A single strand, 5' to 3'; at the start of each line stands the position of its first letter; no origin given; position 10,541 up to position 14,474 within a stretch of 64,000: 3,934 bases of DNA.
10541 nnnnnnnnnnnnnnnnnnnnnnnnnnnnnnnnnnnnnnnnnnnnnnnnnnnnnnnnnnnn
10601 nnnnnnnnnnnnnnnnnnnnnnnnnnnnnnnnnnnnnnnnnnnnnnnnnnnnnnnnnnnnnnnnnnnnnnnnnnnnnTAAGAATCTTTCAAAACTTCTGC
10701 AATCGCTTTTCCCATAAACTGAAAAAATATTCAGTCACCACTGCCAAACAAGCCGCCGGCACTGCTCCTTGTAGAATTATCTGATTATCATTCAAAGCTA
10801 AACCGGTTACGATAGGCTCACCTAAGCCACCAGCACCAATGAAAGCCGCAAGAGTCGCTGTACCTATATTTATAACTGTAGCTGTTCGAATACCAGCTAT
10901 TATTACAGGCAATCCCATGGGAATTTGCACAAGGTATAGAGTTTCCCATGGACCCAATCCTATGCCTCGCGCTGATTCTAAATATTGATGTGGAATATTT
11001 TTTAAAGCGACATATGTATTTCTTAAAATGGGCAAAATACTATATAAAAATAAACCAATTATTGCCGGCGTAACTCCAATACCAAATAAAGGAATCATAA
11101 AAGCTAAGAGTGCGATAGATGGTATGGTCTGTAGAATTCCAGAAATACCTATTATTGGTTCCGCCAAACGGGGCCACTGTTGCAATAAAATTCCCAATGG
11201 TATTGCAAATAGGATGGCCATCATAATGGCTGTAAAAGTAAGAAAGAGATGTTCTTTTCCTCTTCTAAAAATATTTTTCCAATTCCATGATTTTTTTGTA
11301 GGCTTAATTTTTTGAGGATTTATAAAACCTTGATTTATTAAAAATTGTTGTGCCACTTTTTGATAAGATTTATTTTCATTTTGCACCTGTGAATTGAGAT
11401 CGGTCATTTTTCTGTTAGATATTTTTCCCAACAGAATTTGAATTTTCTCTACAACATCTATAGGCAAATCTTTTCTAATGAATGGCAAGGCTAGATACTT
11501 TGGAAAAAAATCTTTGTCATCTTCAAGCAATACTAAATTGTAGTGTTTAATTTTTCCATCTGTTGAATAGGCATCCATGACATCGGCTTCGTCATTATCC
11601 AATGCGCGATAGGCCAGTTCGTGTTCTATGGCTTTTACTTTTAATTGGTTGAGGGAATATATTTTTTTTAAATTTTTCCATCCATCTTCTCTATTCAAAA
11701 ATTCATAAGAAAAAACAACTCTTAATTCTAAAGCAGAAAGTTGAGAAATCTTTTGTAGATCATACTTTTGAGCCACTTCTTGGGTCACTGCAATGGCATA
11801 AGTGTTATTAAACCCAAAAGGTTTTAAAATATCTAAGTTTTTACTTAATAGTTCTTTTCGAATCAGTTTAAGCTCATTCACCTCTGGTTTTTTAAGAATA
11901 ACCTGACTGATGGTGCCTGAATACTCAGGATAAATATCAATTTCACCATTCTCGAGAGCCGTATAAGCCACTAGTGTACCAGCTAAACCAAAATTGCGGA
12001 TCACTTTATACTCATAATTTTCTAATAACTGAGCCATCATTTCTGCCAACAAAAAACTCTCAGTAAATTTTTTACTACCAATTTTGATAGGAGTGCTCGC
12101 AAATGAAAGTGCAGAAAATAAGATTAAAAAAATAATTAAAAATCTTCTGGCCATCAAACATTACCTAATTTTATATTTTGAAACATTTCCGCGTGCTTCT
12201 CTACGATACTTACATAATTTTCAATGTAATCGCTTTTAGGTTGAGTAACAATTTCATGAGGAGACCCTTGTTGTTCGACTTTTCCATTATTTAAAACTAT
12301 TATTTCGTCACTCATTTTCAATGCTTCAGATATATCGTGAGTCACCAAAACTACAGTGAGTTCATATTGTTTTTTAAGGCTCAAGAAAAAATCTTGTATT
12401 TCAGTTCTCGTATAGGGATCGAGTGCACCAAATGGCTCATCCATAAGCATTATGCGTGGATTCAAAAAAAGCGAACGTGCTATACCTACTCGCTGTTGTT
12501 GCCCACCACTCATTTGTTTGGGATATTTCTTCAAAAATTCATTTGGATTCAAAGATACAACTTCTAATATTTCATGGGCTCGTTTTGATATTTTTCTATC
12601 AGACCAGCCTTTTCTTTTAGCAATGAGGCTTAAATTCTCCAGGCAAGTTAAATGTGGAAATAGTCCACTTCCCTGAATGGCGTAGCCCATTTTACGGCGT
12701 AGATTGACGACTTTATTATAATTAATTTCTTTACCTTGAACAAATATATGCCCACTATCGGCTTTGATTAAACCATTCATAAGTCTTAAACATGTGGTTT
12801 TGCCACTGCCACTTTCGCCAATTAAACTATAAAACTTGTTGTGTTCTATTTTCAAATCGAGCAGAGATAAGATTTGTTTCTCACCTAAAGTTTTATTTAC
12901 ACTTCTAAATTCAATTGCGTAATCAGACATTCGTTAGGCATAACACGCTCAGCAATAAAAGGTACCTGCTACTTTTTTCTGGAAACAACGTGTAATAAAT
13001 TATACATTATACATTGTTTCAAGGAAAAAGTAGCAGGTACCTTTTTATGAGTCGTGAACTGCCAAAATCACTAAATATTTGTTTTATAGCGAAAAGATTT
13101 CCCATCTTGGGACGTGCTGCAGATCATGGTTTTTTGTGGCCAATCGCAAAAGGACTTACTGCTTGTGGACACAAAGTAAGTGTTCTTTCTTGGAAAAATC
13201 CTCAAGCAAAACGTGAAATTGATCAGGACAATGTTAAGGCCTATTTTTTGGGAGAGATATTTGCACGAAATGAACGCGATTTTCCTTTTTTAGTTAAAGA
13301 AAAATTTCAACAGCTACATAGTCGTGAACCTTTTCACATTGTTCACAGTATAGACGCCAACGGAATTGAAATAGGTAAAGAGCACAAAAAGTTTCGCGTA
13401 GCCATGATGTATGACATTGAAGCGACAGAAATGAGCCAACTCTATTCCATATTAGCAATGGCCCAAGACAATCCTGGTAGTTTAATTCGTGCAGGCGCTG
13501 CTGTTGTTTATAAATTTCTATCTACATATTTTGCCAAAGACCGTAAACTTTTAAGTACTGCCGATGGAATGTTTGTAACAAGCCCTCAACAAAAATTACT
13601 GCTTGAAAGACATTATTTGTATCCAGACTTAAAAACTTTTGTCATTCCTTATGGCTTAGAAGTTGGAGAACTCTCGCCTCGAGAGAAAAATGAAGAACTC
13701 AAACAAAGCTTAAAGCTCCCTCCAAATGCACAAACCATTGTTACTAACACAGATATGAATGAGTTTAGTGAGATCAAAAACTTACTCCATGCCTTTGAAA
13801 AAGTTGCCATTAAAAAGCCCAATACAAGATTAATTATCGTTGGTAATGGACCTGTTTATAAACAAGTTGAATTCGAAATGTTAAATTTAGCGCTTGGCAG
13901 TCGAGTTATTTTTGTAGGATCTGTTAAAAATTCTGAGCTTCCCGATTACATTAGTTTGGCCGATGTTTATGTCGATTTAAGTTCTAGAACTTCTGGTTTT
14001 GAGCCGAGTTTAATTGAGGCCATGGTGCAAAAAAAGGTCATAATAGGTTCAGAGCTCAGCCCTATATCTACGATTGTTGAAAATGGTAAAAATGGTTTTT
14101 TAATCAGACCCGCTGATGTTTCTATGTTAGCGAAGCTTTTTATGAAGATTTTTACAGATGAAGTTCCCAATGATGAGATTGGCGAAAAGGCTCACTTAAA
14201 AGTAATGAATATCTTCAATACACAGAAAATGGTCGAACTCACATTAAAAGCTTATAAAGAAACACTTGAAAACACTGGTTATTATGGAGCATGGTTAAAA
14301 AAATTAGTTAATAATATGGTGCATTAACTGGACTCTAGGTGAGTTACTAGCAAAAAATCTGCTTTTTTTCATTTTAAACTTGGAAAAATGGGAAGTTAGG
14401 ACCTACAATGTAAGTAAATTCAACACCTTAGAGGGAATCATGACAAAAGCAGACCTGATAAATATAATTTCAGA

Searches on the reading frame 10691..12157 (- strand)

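Call 51: search_protein_families(library=ncbifam, proteins=[window:10691-12157:-], max_evalue=1e-10)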
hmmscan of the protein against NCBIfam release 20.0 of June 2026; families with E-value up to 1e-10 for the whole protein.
window:10691-12157:- (489 aa): 5 families
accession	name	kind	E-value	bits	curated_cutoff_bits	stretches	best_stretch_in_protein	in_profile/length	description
NF049931.1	GlyBetbindOsmF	equivalog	1.1e-28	100.2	400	1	21-279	2-282/283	glycine betaine ABC transporter substrate-binding protein OsmF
TIGR03416.1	ABC_choXWV_perm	equivalog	9.8e-25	87.5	363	1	301-462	89-250/267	choline ABC transporter permease subunit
NF008196.0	PRK10952.1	equivalog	3.4e-22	78.8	439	1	304-475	150-321/356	glycine betaine/L-proline ABC transporter permease ProW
NF040733.1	ABC_perm_U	equivalog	6.3e-15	55.3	295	1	308-488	66-247/251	ABC transporter permease subunit SaoP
TIGR01097.1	PhnE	equivalog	2.3e-12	46.9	216.7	1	268-454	36-219/252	phosphonate ABC transporter, permease protein PhnE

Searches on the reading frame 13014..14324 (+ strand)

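Call 51: search_protein_families(library=ncbifam, proteins=[window:13014-14324:+], max_evalue=1e-10)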
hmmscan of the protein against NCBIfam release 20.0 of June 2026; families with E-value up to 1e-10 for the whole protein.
window:13014-14324:+ (437 aa): 10 families
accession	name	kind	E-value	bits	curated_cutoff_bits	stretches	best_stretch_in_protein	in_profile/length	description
TIGR03999.1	thiol_BshA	equivalog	8e-26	90.8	273.7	1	210-418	171-374/375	N-acetyl-alpha-D-glucosaminyl L-malate synthase BshA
TIGR04157.1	glyco_rSAM_CFB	subfamily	1.4e-20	73.7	400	1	166-408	153-400/406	TIGR04157 family glycosyltransferase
NF047684.1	TeichurnBiosyTuaC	equivalog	7.8e-18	64.6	550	1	205-418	184-390/391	teichuronic acid biosynthesis protein TuaC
TIGR03088.1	stp2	hypoth_equivalog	1.2e-17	64.1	409.05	1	204-418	158-374/374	TIGR03088 family PEP-CTERM/XrtA system glycosyltransferase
TIGR04063.1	stp3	hypoth_equivalog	1.8e-17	63.3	442.05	1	207-416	181-394/397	TIGR04063 family PEP-CTERM/XrtA system glycosyltransferase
NF041876.1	EPS_EpsE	equivalog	3.6e-17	62.7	400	1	207-405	187-384/389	exopolysaccharide biosynthesis GT4 family glycosyltransferase EpsE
NF049988.1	MGlcDAGSynMgs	equivalog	1.6e-13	50.8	400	1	45-418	25-388/398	alpha-monoglucosyldiacylglycerol synthase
NF038298.1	EPS_HpsO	equivalog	5.6e-13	48.4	575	1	208-416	170-386/388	hormogonium polysaccharide biosynthesis glycosyltransferase HpsO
NF038229.1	Glyco4_Geo_Pelo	equivalog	3.2e-11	42.8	400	1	119-418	46-337/338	GPMC system family 4 glycosyltransferase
NF038295.1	EPS_HpsP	equivalog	4.8e-11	42.3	550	1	176-416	148-386/388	hormogonium polysaccharide biosynthesis glycosyltransferase HpsP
